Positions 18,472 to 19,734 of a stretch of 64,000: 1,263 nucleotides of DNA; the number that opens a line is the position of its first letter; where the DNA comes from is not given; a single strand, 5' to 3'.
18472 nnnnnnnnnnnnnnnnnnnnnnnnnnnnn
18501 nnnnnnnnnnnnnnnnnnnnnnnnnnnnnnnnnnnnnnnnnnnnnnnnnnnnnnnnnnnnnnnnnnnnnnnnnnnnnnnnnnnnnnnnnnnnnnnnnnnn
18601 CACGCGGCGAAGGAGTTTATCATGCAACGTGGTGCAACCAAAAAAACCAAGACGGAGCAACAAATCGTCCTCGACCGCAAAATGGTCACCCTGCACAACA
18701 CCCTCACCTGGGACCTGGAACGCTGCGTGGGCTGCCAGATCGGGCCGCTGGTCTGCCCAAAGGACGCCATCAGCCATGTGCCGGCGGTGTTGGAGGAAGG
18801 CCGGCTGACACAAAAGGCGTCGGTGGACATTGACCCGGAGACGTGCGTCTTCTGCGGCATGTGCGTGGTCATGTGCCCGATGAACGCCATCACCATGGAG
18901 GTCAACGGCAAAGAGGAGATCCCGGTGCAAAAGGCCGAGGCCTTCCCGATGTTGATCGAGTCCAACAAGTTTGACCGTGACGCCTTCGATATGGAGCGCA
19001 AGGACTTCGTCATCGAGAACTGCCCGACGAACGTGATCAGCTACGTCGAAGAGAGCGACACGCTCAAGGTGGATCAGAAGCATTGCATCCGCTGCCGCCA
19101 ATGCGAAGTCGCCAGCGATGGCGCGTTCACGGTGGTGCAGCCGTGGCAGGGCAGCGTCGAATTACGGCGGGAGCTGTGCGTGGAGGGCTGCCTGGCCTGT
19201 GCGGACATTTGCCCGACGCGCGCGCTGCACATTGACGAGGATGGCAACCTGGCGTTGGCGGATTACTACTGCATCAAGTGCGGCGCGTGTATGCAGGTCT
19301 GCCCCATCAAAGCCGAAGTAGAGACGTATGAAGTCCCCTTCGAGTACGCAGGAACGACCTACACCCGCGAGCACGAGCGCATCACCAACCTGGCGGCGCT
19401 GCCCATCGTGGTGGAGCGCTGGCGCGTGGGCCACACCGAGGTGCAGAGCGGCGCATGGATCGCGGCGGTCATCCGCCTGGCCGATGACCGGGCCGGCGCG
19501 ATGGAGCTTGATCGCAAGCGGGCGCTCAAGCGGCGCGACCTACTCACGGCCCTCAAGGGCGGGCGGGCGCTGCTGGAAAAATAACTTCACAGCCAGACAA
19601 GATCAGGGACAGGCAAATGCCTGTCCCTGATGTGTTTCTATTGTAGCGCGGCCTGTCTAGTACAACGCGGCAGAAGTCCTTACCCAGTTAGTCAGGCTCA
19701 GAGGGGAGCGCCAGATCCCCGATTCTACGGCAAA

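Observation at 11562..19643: MoaD-AOR-ferredoxin-HdrA(MvhD)-HdrC-HdrB-polyferredoxin operon under a Fur/PerR-type promoter region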

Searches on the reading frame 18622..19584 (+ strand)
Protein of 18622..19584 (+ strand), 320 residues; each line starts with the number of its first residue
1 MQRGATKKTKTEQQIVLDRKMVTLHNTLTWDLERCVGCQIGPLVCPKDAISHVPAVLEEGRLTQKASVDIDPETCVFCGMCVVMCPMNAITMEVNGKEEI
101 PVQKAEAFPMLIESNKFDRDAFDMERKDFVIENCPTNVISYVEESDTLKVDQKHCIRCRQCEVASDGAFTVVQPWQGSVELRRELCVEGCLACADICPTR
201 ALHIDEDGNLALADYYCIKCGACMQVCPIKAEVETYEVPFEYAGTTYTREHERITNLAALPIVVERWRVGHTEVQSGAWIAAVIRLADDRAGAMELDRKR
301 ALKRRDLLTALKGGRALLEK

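Call 3: search_protein_families(library=pfam, proteins=[window:18622-19584:+], max_evalue=0.01)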
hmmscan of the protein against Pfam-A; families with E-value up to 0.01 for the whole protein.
window:18622-19584:+ (320 aa): 13 families
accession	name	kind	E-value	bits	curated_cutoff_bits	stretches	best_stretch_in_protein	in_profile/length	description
PF00037.32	Fer4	-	2.1e-20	72.1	21.1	2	69-91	2-24/24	4Fe-4S binding domain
PF12838.12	Fer4_7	-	1.1e-18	67.9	27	4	34-89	1-52/52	4Fe-4S dicluster domain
PF14697.11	Fer4_21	-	6.7e-15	55.4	35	3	149-201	2-56/59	4Fe-4S dicluster domain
PF13187.11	Fer4_9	-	7e-15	55.2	27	3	186-230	2-50/52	4Fe-4S dicluster domain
PF13237.11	Fer4_10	-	7.1e-13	48.7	25.5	3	182-228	5-53/53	4Fe-4S dicluster domain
PF13484.11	Fer4_16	-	5.3e-12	46.8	30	2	217-235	2-20/66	4Fe-4S double cluster binding domain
PF12797.12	Fer4_2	-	1.7e-11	43.7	24.5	1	217-228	10-21/22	4Fe-4S binding domain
PF12837.12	Fer4_6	-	1.8e-11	43.8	25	2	68-90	2-24/24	4Fe-4S binding domain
PF13183.11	Fer4_8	-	6.2e-07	30.3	27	1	216-234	4-22/68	4Fe-4S dicluster domain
PF25160.1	LdpA_Fe-S-bd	-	8.6e-07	29.1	27.6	2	44-92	12-45/49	LdpA Fe-S cluster-binding domain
PF12800.12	Fer4_4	-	6.3e-05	23.4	24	1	216-228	3-15/17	4Fe-4S binding domain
PF13534.11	Fer4_17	-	6.8e-05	23.8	22.2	0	217-236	2-21/61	4Fe-4S dicluster domain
PF12798.12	Fer4_3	-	0.00012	23.1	27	1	217-231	1-15/15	4Fe-4S binding domain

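Call 4: search_protein_families(library=ncbifam, proteins=[window:18622-19584:+], max_evalue=0.001)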
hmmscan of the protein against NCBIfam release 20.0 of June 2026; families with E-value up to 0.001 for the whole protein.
window:18622-19584:+ (320 aa): 89 families (the best 25 are shown)
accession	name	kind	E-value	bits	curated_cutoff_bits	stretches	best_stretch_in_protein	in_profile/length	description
NF042909.1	FMH_DH_FwdF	exception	4.3e-31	108.3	375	2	26-139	8-116/336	tungsten-dependent formylmethanofuran dehydrogenase subunit FwdF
TIGR01971.1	NuoI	subfamily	2.1e-19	69.3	113.05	2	28-93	39-101/121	NADH-quinone oxidoreductase, chain I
NF006221.0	PRK08348.1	subfamily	1e-17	64.1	124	2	26-93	37-95/136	NADH-plastoquinone oxidoreductase subunit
NF040864.1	HgcB_ferredoxin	equivalog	1.5e-17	63.2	99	3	178-231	8-60/93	mercury methylation ferredoxin HgcB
NF004541.0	PRK05888.2-2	equivalog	9.1e-15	54.9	217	2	33-121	61-138/168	NADH-quinone oxidoreductase subunit NuoI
NF045874.1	Vhu_polyferre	exception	1.3e-14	53.8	600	2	27-165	190-304/381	F420-non-reducing hydrogenase associated-polyferredoxin VhuB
TIGR04105.1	FeFe_hydrog_B1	subfamily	1.4e-14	53.7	450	2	131-231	122-204/462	monomeric [FeFe] hydrogenase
NF058577.1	FdxA_fam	equivalog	1.7e-14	53.8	65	1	186-231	9-52/52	4Fe-4S ferredoxin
NF004537.0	PRK05888.1-3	equivalog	7.9e-14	51.6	163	1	28-93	63-133/204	NADH-quinone oxidoreductase subunit NuoI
TIGR02179.1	PorD_KorD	subfamily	1.3e-13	50.9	60.05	3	30-93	22-75/78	2-oxoacid:acceptor oxidoreductase, delta subunit, pyruvate/2-ketoisovalerate family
NF043039.1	HgcAB_like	equivalog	2.4e-13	50.4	285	2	176-231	292-348/350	HgcAB-like fusion protein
TIGR02700.1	flavo_MJ0208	hypoth_equivalog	4.6e-13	49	251.35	2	182-238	146-200/234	dihydromethanopterin reductase (acceptor)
NF040684.1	PorD_Arch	equivalog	9.4e-13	48.1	120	2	181-231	29-78/85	pyruvate synthase subunit PorD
NF038196.1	ferrodoxin_EFR1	subfamily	4.8e-12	46.4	75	2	185-231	185-228/242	EFR1 family ferrodoxin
NF045490.1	FdxA_Protbact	equivalog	1.4e-11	44.5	135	2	69-116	34-87/104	ferredoxin FdxA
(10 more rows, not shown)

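Call 49: find_homologous_proteins(query=window:18622-19584:+, max_evalue=1e-10)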
Query window:18622-19584:+ (320 aa): 877 proteins with E <= 1e-10 among 4185 candidates; the best 120 are listed.
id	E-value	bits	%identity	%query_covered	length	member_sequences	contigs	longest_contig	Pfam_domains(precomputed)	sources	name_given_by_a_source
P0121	1.1e-196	670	90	100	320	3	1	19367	PF14697.12,PF12797.13,PF12837.13,PF00037.33,PF13484.12,PF12838.13,PF25160.2,PF13237.12,PF13183.12,PF13187.12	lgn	-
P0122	8.7e-193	657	89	100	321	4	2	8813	PF14697.12,PF12797.13,PF12837.13,PF00037.33,PF13484.12,PF12838.13,PF25160.2,PF13237.12,PF13183.12,PF13187.12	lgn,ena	-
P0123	1.3e-192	657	88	100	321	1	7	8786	PF14697.12,PF12797.13,PF12837.13,PF00037.33,PF13484.12,PF12838.13,PF25160.2,PF13237.12,PF13183.12,PF13187.12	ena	-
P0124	1.1e-189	647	87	100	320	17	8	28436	PF14697.12,PF12797.13,PF12837.13,PF00037.33,PF13484.12,PF12838.13,PF25160.2,PF13237.12,PF13183.12,PF13187.12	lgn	-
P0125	3.4e-189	646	86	100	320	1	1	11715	PF14697.12,PF12797.13,PF12837.13,PF00037.33,PF13484.12,PF12838.13,PF25160.2,PF13237.12,PF13183.12,PF13187.12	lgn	-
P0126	1.3e-183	627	84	100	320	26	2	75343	PF14697.12,PF12797.13,PF12837.13,PF00037.33,PF13484.12,PF12838.13,PF13534.12,PF25160.2,PF13237.12,PF13183.12,PF13187.12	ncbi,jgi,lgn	-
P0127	6.0e-160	550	73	100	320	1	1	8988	PF14697.12,PF12797.13,PF12837.13,PF00037.33,PF13484.12,PF12838.13,PF25160.2,PF13237.12,PF13183.12,PF13187.12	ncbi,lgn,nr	ncbi:MAG: 4Fe-4S binding protein [Anaerolineae bacterium]|nr:4Fe-4S binding protein [Anaerolineae ba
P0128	4.8e-158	543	73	98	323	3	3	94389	PF14697.12,PF12837.13,PF12798.13,PF13484.12,PF12838.13,PF13534.12,PF12797.13,PF00037.33,PF25160.2,PF13237.12,PF13183.12,PF13187.12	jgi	-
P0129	5.9e-158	543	72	100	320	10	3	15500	PF14697.12,PF12797.13,PF12837.13,PF00037.33,PF12798.13,PF13484.12,PF12838.13,PF25160.2,PF13237.12,PF13183.12,PF13187.12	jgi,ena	-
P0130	4.3e-156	537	72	100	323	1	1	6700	PF14697.12,PF12797.13,PF12837.13,PF00037.33,PF13484.12,PF12838.13,PF25160.2,PF13237.12,PF13183.12,PF12800.13,PF13187.12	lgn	-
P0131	1.1e-155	536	73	100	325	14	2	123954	PF14697.12,PF12797.13,PF12837.13,PF00037.33,PF13484.12,PF12838.13,PF25160.2,PF13237.12,PF13183.12,PF13187.12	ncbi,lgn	ncbi:MAG: 4Fe-4S binding protein [Anaerolineae bacterium]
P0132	8.2e-155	533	70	99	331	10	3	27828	PF14697.12,PF12797.13,PF12837.13,PF00037.33,PF13484.12,PF12838.13,PF25160.2,PF13237.12,PF13183.12,PF13187.12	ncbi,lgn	-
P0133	2.4e-153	528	72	99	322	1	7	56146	PF14697.12,PF12837.13,PF13484.12,PF12838.13,PF13534.12,PF12800.13,PF12797.13,PF00037.33,PF25160.2,PF13237.12,PF13183.12,PF13187.12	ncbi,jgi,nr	ncbi:MAG: 4Fe-4S dicluster domain-containing protein [Chloroflexi bacterium]|nr:4Fe-4S dicluster dom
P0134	4.6e-153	527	72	99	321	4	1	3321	PF14697.12,PF12797.13,PF12837.13,PF00037.33,PF13484.12,PF12838.13,PF13237.12,PF13183.12,PF13187.12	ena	-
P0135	1.2e-152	526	71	98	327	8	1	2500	PF14697.12,PF12797.13,PF12837.13,PF00037.33,PF13484.12,PF12838.13,PF25160.2,PF13237.12,PF13183.12,PF13187.12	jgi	-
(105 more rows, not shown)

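Call 87: search_solved_structures(query=window:18622-19584:+, max_evalue=0.001)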
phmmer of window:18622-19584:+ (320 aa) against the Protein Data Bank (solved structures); distinct sequences matched with E-value up to 0.001: 68 (the best 60 are shown).
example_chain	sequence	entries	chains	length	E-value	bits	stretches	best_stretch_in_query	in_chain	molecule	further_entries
7bkb_K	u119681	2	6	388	4.5e-31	111.3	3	8-120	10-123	Formylmethanofuran dehydrogenase, subunit F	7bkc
5t5i_F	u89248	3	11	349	1.1e-25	93.6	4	31-93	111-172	Tungsten formylmethanofuran dehydrogenase subunit fwdF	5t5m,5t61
9sw6_H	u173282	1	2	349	5.6e-23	84.7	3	31-93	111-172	Tungsten formylmethanofuran dehydrogenase, subunit F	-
9sfi_T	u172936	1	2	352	7e-23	84.4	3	11-102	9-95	4Fe-4S ferredoxin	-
9sw6_G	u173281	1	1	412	6.2e-14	55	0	27-92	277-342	Polyferredoxin protein MvhB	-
9sfi_O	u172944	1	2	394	1e-13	54.3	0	185-232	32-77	Ferredoxin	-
7ar7_I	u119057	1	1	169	3.5e-08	36.1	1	32-93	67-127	NADH dehydrogenase [ubiquinone] iron-sulfur protein 8-A, mitochondrial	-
8qby_I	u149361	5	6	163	3.6e-08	36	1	33-95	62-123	NADH-quinone oxidoreductase subunit I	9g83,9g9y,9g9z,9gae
7a23_D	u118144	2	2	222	6.2e-08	35.3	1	32-93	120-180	TYKY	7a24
7aqr_I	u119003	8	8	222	6.3e-08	35.3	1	32-93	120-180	NADH dehydrogenase [ubiquinone] iron-sulfur protein 8-A, mitochondrial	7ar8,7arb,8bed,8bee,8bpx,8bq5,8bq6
7arc_I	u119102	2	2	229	6.4e-08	35.2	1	32-95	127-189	TYKY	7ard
9f5x_G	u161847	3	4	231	6.8e-08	35.1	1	32-94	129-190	NADH:ubiquinone oxidoreductase subunit 8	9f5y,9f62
6x89_S8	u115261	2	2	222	8.3e-08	34.9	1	32-93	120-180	NADH dehydrogenase [ubiquinone] iron-sulfur protein 8, mitochondrial | NDUS8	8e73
7zm7_I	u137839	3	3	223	1.6e-07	34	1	33-97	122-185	Oxidoreductase-like protein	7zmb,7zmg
7v2c_B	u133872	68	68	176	2e-07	33.6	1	33-93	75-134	NADH dehydrogenase [ubiquinone] iron-sulfur protein 8, mitochondrial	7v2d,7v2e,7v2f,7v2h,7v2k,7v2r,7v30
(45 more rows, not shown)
